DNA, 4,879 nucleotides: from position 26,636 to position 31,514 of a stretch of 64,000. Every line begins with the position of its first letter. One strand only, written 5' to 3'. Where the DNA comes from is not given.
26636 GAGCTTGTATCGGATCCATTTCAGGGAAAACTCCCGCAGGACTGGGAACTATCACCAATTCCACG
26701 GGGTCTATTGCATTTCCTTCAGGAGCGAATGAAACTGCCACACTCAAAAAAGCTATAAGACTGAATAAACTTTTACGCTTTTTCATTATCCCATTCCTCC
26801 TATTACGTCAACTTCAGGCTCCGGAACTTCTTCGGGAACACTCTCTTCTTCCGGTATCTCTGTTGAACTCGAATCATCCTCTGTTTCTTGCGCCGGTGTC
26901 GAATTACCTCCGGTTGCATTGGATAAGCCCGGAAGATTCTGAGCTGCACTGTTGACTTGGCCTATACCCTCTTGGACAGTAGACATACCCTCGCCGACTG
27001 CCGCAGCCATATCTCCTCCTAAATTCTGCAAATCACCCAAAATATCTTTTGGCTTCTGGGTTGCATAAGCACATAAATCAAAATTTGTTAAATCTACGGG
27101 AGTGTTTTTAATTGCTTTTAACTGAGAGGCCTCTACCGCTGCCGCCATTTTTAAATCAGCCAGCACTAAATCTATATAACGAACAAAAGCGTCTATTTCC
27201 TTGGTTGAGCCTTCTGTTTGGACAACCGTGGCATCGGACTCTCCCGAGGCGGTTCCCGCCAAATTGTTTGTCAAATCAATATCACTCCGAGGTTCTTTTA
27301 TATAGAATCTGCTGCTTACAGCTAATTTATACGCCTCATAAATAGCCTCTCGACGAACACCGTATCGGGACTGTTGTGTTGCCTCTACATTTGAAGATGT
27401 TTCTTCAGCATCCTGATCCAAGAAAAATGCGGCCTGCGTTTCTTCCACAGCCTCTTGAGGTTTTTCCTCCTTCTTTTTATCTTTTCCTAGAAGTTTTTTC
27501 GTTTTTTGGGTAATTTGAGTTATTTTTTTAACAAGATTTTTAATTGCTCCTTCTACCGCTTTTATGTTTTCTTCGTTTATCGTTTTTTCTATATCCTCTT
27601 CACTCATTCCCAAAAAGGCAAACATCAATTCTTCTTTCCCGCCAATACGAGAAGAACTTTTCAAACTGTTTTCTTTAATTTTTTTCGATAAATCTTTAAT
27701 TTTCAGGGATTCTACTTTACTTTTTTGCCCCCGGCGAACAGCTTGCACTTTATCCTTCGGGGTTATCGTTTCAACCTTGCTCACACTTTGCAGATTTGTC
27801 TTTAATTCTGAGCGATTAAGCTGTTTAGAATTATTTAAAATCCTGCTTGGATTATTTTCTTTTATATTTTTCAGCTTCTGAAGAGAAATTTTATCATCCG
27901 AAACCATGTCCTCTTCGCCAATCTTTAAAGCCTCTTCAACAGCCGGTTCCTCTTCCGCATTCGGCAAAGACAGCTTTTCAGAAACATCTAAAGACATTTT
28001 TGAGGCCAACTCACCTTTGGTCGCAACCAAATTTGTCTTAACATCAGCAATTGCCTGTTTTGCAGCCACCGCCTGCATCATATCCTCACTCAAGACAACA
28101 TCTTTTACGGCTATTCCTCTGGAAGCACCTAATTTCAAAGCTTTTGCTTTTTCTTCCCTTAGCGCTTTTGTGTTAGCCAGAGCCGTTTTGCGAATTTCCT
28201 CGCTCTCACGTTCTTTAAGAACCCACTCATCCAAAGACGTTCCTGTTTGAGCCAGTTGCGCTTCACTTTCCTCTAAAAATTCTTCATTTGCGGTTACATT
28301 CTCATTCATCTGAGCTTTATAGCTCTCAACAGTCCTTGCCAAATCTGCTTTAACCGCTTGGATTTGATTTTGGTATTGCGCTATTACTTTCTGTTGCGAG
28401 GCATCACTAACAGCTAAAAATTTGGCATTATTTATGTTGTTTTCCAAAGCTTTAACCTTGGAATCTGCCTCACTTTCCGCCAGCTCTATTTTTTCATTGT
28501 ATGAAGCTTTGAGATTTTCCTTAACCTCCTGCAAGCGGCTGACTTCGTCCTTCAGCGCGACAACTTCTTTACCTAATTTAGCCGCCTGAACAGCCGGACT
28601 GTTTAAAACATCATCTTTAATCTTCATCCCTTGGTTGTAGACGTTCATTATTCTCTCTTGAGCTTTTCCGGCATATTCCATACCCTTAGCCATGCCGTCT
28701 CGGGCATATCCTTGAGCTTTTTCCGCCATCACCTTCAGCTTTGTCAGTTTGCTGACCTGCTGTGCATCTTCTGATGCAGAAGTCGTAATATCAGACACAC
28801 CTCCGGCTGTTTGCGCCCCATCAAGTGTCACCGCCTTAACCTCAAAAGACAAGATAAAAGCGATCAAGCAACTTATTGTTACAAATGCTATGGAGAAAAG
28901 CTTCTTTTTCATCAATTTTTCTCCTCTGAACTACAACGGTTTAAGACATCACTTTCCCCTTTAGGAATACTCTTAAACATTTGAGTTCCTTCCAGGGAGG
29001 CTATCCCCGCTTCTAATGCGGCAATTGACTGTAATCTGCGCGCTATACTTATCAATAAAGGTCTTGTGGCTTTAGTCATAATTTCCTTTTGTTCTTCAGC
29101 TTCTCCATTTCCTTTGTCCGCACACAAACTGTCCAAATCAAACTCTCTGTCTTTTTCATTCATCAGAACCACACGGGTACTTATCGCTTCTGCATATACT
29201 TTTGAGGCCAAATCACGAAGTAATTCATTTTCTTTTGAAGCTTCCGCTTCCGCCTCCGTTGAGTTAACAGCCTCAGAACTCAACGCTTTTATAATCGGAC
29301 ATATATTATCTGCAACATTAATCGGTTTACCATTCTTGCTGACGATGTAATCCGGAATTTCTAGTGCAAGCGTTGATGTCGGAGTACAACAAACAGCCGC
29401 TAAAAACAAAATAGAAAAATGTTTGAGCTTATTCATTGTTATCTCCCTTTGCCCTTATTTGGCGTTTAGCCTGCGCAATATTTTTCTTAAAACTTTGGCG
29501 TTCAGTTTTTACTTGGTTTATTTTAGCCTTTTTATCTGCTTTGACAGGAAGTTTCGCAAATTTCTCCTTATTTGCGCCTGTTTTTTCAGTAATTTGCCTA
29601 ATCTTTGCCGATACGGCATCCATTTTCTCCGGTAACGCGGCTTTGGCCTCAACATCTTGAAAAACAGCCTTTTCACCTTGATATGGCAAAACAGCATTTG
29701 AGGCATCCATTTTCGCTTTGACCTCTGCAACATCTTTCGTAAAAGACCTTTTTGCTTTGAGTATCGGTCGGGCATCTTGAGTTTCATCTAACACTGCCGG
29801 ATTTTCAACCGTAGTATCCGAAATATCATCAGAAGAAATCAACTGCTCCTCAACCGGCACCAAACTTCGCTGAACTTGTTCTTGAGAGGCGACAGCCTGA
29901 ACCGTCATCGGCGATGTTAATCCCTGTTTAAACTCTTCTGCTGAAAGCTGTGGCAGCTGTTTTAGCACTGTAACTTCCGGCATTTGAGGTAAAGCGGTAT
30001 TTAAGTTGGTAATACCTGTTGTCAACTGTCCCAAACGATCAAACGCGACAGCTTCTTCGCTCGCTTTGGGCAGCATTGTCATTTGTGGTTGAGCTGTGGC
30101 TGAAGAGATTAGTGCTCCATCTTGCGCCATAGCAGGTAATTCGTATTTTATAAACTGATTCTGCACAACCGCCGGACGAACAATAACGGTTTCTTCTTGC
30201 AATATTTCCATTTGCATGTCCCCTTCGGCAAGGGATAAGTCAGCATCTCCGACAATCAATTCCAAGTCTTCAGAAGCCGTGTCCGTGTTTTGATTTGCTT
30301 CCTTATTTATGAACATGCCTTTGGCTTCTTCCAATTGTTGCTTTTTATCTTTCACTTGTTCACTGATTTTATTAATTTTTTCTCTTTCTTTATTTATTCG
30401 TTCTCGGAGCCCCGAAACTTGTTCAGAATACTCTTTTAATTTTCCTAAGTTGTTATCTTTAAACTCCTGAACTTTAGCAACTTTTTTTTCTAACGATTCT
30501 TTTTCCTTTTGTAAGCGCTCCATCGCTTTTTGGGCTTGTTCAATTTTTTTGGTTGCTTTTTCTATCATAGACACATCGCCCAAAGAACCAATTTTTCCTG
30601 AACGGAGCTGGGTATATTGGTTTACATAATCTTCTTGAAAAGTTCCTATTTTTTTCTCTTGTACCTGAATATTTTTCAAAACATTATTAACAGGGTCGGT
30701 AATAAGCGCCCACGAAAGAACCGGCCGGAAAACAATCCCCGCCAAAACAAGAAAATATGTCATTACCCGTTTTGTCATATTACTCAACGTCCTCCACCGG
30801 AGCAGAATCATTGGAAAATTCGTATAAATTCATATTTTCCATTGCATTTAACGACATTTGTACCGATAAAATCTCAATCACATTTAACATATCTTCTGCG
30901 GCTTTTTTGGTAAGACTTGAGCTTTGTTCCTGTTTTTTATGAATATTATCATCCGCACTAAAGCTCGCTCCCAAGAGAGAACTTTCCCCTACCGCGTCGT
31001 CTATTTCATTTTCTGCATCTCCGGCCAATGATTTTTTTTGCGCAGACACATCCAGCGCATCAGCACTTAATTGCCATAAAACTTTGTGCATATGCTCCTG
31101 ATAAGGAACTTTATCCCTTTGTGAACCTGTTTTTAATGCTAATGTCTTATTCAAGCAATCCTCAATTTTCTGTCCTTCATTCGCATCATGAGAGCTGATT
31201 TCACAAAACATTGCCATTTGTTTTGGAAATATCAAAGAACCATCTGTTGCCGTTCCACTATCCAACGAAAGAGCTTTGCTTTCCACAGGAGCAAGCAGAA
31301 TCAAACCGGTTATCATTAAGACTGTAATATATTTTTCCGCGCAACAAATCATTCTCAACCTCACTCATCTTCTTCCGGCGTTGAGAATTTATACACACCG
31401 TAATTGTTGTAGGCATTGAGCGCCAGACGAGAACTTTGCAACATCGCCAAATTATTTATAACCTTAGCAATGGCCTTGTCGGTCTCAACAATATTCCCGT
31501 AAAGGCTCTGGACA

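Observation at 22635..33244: Six translationally coupled secreted coiled-coil genes inserted between virB4 and virB8 in place of virB5/virB6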

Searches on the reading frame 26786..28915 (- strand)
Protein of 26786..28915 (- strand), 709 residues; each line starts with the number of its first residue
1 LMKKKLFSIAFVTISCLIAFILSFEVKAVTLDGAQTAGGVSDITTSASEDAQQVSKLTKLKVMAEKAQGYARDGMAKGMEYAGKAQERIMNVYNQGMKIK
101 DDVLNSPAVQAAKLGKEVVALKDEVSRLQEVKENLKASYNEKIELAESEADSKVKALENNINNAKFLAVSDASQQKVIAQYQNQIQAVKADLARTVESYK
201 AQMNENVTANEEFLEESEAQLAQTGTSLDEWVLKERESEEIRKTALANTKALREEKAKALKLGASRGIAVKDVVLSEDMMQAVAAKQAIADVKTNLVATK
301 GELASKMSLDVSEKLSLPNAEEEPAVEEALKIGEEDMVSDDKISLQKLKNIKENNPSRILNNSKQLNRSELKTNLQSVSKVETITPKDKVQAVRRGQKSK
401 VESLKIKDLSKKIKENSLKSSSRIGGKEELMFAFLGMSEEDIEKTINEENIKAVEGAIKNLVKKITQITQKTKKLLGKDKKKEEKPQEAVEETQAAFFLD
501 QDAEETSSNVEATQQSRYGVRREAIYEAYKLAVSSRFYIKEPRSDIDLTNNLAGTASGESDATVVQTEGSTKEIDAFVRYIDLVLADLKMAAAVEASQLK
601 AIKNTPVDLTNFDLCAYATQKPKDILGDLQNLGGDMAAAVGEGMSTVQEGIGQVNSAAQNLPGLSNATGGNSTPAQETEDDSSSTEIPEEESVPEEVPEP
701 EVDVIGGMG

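Call 5: search_protein_families(library=pfam, proteins=[window:26786-28915:-], max_evalue=0.1)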
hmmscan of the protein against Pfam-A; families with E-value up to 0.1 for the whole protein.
window:26786-28915:- (709 aa): 0 families

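Call 10: search_protein_families(library=ncbifam, proteins=[window:26786-28915:-], max_evalue=0.01)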
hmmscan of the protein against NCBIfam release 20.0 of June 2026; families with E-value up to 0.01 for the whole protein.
window:26786-28915:- (709 aa): 1 family
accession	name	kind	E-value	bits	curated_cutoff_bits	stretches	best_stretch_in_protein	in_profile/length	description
NF011253.0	PRK14659.1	equivalog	0.008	16.8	156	0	237-280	43-86/123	holo-[acyl-carrier-protein] synthase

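Call 101: search_protein_families(library=phrogs, proteins=[window:26786-28912:-], max_evalue=0.001)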
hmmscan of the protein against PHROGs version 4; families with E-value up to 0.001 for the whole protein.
window:26786-28912:- (708 aa): 0 families

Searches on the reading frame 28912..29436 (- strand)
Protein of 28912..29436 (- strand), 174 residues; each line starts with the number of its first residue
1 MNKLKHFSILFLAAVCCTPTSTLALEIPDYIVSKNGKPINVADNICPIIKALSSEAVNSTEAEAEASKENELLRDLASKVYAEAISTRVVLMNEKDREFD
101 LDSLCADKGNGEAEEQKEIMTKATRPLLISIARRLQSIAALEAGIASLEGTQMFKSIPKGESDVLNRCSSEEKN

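Call 5: search_protein_families(library=pfam, proteins=[window:28912-29436:-], max_evalue=0.1)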
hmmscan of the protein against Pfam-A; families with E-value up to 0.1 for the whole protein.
window:28912-29436:- (174 aa): 0 families

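Call 10: search_protein_families(library=ncbifam, proteins=[window:28912-29436:-], max_evalue=0.01)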
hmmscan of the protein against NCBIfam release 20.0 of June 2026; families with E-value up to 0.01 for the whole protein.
window:28912-29436:- (174 aa): 0 families

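Call 55: search_solved_structures(query=A5, max_evalue=10)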
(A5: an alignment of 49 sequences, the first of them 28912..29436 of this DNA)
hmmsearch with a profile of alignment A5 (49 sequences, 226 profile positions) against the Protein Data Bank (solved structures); distinct sequences matched with E-value up to 10: 42.
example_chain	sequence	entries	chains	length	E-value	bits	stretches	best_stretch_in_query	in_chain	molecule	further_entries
9o19_X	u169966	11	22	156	0.00012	25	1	9-101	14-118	ATP synthase subunit b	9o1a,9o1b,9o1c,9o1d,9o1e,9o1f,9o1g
6zff_A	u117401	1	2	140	0.0018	21.2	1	33-110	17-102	DNA double-strand break repair Rad50 ATPase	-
1l8d_A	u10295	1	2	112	0.005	19.7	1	36-110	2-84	DNA double-strand break repair rad50 ATPase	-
8f3b_A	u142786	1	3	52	0.034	17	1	33-69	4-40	IQN22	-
6psa_A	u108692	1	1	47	0.041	16.7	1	33-69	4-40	IQN17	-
8f3a_A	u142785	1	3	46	0.043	16.7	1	33-69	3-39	IQN17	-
2r3c_A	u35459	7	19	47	0.043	16.7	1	33-69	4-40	gp41 N-peptide | IQN17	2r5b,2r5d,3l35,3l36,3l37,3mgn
8vwe_C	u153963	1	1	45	0.054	16.4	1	33-69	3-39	Transmembrane protein gp41 IQN17 peptide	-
1czq_A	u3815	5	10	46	0.054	16.4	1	33-69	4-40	FUSION PROTEIN BETWEEN THE HYDROPHOBIC POCKET OF HIV GP41 AND GCN4-PIQI | FUSION PROTEIN BETWEEN THE HYDROPHOBIC POCKET OF HIV GP41 AND GENERAL CONTROL PROTEIN 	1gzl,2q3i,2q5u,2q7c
3l0i_A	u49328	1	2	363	0.054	16.4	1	143-198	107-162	DrrA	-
2jua_A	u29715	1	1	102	0.073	15.9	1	36-109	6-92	de novo protein S836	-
3lg7_A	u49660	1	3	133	0.077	15.9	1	32-142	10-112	4E10_S0_1EZ3A_002_C (T246)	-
4fyb_B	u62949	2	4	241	0.08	15.8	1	6-147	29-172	Thiol:disulfide interchange protein (DsbC)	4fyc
4tql_A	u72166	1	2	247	0.085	15.7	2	27-111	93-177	Three helix bundle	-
7xzn_A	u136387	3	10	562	0.12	15.3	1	22-81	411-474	Formate--tetrahydrofolate ligase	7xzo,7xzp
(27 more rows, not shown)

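Call 101: search_protein_families(library=phrogs, proteins=[window:28912-29436:-], max_evalue=0.001)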
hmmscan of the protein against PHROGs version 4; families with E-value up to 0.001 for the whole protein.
window:28912-29436:- (174 aa): 0 families

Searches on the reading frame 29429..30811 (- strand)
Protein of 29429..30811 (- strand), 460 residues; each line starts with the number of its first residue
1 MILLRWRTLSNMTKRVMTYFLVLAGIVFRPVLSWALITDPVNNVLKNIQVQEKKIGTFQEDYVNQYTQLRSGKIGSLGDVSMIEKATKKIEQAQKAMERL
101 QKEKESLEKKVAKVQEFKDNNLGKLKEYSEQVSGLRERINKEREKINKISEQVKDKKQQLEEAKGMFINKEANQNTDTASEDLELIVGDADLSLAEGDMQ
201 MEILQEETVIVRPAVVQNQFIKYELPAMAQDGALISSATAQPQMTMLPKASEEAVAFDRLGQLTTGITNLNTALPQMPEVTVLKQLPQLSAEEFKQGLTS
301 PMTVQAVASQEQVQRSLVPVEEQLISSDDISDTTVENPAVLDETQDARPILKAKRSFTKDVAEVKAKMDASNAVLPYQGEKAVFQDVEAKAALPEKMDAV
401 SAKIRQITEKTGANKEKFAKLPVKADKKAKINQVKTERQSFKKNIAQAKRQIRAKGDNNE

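Call 5: search_protein_families(library=pfam, proteins=[window:29429-30811:-], max_evalue=0.1)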
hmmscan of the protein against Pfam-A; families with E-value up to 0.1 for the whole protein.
window:29429-30811:- (460 aa): 4 families
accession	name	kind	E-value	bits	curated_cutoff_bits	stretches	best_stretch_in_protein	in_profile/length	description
PF07889.17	DUF1664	-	0.014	15.8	34.6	0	84-162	44-119/124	Protein of unknown function (DUF1664)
PF01519.22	DUF16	-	0.018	15.9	40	1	114-181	25-83/104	Protein of unknown function DUF16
PF11559.13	ADIP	-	0.027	15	34.3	1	84-157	62-135/151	Afadin- and alpha -actinin-Binding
PF11932.13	DUF3450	-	0.089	12.5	32.6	1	87-165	15-93/241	Protein of unknown function (DUF3450)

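Call 10: search_protein_families(library=ncbifam, proteins=[window:29429-30811:-], max_evalue=0.01)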
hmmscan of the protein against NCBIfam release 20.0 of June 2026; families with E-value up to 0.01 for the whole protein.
window:29429-30811:- (460 aa): 3 families
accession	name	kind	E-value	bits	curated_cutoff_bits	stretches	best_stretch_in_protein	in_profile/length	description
NF045487.1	ASRP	equivalog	2.4e-05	23.2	300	1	82-168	157-240/593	archaea-specific SMC-related protein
NF002572.0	PRK02224.1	equivalog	0.0029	16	1087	1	79-205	466-592/888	DNA double-strand break repair ATPase Rad50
NF041035.1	Rad50_Halo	equivalog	0.0032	15.9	1000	1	80-183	467-564/883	DNA double-strand break repair ATPase Rad50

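Call 101: search_protein_families(library=phrogs, proteins=[window:29429-30778:-], max_evalue=0.001)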
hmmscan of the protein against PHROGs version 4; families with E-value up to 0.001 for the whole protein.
window:29429-30778:- (449 aa): 2 families
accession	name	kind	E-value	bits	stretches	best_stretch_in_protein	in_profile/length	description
phrog_10613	-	tail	8.5e-06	26.8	1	71-156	46-131/237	tail length tape measure protein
phrog_1272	-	tail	4.2e-05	22.4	1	68-170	68-168/1606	tail length tape measure protein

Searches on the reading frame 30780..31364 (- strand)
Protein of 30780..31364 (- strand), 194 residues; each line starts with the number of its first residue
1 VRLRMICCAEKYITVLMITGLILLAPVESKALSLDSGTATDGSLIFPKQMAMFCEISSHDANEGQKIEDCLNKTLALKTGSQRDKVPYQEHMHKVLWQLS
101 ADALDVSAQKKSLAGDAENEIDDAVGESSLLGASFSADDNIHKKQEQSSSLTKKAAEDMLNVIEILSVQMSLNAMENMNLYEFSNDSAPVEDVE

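Call 5: search_protein_families(library=pfam, proteins=[window:30780-31364:-], max_evalue=0.1)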
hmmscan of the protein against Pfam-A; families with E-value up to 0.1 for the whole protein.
window:30780-31364:- (194 aa): 1 family
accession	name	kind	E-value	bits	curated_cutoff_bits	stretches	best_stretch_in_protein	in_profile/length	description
PF07556.16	DUF1538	-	0.074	12.8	22.6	0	14-62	135-183/211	Protein of unknown function (DUF1538)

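Call 10: search_protein_families(library=ncbifam, proteins=[window:30780-31364:-], max_evalue=0.01)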
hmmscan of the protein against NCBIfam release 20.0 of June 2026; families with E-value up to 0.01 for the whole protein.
window:30780-31364:- (194 aa): 0 families

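Call 32: search_solved_structures(query=A1, max_evalue=10)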
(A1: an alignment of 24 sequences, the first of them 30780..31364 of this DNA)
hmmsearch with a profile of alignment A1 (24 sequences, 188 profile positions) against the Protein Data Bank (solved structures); distinct sequences matched with E-value up to 10: 4.
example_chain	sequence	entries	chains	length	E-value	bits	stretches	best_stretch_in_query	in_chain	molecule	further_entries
9ny5_D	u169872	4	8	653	0.14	14.8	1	126-177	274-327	DUF3732 domain-containing protein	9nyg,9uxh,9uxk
9uxl_A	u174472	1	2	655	0.14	14.8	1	126-177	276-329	DUF3732 domain-containing protein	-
8gmo_0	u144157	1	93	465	0.38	13.5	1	82-142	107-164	Mature major capsid protein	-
4jpp_A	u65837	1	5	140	7.4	9.3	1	70-143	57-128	Minor spike protein H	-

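Call 33: find_homologous_proteins(query=A1, max_evalue=0.001)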
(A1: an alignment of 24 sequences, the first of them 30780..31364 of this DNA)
Query A1 (24 sequences) (194 aa, profile of the alignment): 5 proteins with E <= 0.001 among 5142 candidates.
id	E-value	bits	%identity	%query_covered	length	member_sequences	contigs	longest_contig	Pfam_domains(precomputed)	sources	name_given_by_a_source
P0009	4.9e-53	197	100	98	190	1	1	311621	-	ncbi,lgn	-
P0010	8.8e-43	164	28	91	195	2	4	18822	-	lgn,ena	-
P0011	2.4e-39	153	30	21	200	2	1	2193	-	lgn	-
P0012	1.2e-34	137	21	87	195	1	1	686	-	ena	-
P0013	2.0e-26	111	33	11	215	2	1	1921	-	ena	-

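Call 34: search_protein_families(library=pfam, alignment_id=A1, max_evalue=1)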
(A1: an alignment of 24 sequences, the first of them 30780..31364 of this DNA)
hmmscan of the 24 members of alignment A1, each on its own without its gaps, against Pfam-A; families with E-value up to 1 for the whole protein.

A. member 1, window:30780-31364:- (194 aa): 2 families
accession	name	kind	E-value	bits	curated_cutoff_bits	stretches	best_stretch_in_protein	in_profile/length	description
PF07556.16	DUF1538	-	0.074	12.8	22.6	1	14-62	135-183/211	Protein of unknown function (DUF1538)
PF08928.15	PoNi_N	-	0.14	12.7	22.4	0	137-180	17-60/117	PoNe immunity protein (PoNi), N-terminal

B. families by the number of members that match (of 24 scanned): 25 families
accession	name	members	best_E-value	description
PF01544.23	CorA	1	0.0011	CorA-like Mg2+ transporter protein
PF23435.1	DUF7121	1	0.0045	Family of unknown function (DUF7121)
PF22482.2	AsnC_trans_reg_3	1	0.013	PF0864 C-terminal dimeric alpha+beta barrel domain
PF14684.11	Tricorn_C1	1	0.014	Tricorn protease C1 domain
PF02538.19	Hydantoinase_B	1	0.017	Hydantoinase B/oxoprolinase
PF05544.16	Pro_racemase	1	0.017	Proline racemase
PF22144.1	Fungal_virus_P2_C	1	0.024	Fungal virus Capsid protein, C-terminal domain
PF25743.1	VG27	1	0.035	Ictalurid herpesvirus 1 ORF27 protein family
PF15091.11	DUF4554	1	0.047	Domain of unknown function (DUF4554)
PF09970.15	DUF2204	1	0.047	Nucleotidyl transferase of unknown function (DUF2204)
PF25399.1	DeaD_dimer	1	0.048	RNA helicase DeaD dimerization domain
PF22642.1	MinC_N_1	1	0.057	Cell-division inhibitor MinC, N-terminal domain-like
PF10977.13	DUF2797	1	0.057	Protein of unknown function (DUF2797)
PF07556.16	DUF1538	1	0.074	Protein of unknown function (DUF1538)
PF16679.11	CDT1_C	1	0.084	DNA replication factor Cdt1 C-terminal domain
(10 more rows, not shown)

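Call 50: predict_structure(alignment_id=A2)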
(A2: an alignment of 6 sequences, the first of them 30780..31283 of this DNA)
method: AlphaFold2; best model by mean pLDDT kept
length: 167 residues; sequences in the alignment: 6
mean_pLDDT: 50.5   pTM: 0.28
mean pLDDT of the five models: 50.5, 48.6, 48.1, 48.0, 44.5
residues with pLDDT >= 90: 0; 70-90: 2; 50-70: 83; < 50: 82
segments of 3 or more residues with pLDDT < 50: 1-7, 97-125, 127-137, 139-167
pLDDT, mean of each block of 10 residues (from residue 1): 40 59 63 64 65 53 58 56 52 49 37 45 47 48 46 37 35
secondary structure, 60 per line:
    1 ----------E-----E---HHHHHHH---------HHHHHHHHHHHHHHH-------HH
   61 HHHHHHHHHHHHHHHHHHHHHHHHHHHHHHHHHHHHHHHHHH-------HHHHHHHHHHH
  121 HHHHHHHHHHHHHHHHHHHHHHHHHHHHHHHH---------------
elements in order: H21-27 H37-51 H59-102 H110-152
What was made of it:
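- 30780..31364 (-): E (194 aa, or 190 aa from the next ATG): small secreted helical protein, a paralogue of D's C-terminal domain. In lineages with four genes the same domain sits as a second tandem copy inside the first gene. The AF2 model is helical but has low confidence, pLDDT 50 (call 50).
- On VirB5/TraC/TrbJ (Pfam PF07996 'T4SS'): The AF2 model of E from a 6-sequence alignment is helical but has pLDDT 50 (call 50).
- The one structure prediction of a VirB5-like candidate (E) failed, with pLDDT 50 (call 50), so the fold is unconfirmed. No confident structure is available (call 50).
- Tried and rejected: Structure of E. The AF2 model from 6 sequences failed, with pLDDT 50 (call 50).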

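Call 101: search_protein_families(library=phrogs, proteins=[window:30780-31364:-], max_evalue=0.001)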
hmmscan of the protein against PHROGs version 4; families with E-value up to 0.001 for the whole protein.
window:30780-31364:- (194 aa): 0 families
